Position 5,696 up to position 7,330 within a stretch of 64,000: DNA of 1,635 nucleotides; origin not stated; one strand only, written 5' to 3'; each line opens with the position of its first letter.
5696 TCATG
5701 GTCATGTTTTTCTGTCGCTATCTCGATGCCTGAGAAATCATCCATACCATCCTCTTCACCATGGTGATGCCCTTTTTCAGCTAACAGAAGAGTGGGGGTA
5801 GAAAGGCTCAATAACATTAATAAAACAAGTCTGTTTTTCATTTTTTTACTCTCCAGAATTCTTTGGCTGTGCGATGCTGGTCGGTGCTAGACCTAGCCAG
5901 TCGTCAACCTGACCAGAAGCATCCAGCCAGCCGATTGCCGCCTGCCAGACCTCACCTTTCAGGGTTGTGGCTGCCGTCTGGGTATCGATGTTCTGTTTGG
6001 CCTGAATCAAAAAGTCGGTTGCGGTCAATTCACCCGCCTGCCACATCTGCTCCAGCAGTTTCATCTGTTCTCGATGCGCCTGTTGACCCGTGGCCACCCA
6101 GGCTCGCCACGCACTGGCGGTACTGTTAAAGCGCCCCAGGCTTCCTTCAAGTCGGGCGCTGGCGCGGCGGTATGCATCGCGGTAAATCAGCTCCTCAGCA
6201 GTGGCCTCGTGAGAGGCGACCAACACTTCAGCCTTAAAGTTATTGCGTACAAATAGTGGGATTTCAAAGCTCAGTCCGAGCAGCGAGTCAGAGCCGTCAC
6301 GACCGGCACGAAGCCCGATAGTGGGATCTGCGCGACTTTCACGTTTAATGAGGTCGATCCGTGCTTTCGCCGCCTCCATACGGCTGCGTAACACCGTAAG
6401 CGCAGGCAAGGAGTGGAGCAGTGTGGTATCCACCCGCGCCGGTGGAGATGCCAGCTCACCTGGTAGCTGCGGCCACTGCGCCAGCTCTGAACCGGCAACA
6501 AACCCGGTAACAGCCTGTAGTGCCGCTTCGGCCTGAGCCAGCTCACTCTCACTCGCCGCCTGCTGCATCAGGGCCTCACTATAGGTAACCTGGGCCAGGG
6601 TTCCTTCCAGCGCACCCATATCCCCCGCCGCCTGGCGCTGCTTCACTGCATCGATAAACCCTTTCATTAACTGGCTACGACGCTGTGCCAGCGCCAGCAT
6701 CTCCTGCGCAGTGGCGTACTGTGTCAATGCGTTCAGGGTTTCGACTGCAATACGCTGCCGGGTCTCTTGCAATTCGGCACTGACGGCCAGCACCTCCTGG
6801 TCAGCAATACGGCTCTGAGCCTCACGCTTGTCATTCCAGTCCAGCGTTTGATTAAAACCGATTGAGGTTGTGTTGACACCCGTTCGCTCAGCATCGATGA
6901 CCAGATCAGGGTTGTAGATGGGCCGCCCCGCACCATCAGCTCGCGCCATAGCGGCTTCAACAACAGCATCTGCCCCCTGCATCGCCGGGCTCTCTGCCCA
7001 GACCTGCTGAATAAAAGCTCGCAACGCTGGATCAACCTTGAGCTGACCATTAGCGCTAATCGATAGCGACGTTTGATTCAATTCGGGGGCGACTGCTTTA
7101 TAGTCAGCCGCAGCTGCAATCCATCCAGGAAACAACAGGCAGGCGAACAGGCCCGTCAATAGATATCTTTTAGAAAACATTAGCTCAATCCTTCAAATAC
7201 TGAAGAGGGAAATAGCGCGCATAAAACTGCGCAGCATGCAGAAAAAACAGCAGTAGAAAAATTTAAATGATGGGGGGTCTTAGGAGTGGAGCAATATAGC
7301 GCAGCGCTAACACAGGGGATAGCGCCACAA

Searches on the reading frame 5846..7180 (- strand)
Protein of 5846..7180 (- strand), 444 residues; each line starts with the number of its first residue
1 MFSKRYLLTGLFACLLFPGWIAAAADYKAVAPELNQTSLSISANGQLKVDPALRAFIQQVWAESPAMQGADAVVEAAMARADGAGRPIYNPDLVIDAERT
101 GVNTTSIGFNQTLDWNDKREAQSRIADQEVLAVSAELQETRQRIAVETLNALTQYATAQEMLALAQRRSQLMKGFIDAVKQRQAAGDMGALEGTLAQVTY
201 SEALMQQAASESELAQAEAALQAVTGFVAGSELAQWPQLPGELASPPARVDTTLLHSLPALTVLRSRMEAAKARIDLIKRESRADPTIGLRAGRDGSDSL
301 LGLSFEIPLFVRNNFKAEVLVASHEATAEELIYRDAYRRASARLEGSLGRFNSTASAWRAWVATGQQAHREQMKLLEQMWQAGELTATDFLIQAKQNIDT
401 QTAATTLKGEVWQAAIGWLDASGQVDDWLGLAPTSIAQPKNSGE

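Call 20: find_encoding_contigs(protein=window:5846-7180:-, flank=10000, max_places=1)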
Protein window:5846-7180:- (444 aa): 16 contigs read that carry it; 1 place shown.
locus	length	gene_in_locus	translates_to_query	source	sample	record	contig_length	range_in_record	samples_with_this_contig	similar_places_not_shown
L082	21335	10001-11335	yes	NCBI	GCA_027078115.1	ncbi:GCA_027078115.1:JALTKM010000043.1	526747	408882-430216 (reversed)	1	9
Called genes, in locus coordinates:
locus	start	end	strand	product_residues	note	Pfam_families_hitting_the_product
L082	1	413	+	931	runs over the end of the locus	PF03477:ATP-cone, PF00317:Ribonuc_red_lgN, PF02867:Ribonuc_red_lgC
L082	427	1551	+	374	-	PF00268:Ribonuc_red_sm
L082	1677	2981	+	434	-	PF00270:DEAD, PF00271:Helicase_C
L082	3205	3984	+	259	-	PF00034:Cytochrom_C (faint), PF13442:Cytochrome_CBB3 (faint)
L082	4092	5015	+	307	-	PF00491:Arginase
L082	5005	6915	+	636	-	PF02784:Orn_Arg_deC_N, PF17810:Arg_decarb_HB, PF17944:Arg_decarbox_C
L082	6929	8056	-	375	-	PF00278:Orn_DAP_Arg_deC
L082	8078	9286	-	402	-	PF03435:Sacchrp_dh_NADP, PF16653:Sacchrp_dh_C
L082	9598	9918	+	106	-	-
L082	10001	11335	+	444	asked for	PF02321:OEP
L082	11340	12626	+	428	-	PF25973:BSH_CzcB, PF25954:Beta-barrel_RND_2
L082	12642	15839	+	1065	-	PF00873:ACR_tran, PF03176:MMPL (weak)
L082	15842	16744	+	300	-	PF13084:DUF3943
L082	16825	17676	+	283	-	PF01545:Cation_efflux, PF16916:ZT_dimer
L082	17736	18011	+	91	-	-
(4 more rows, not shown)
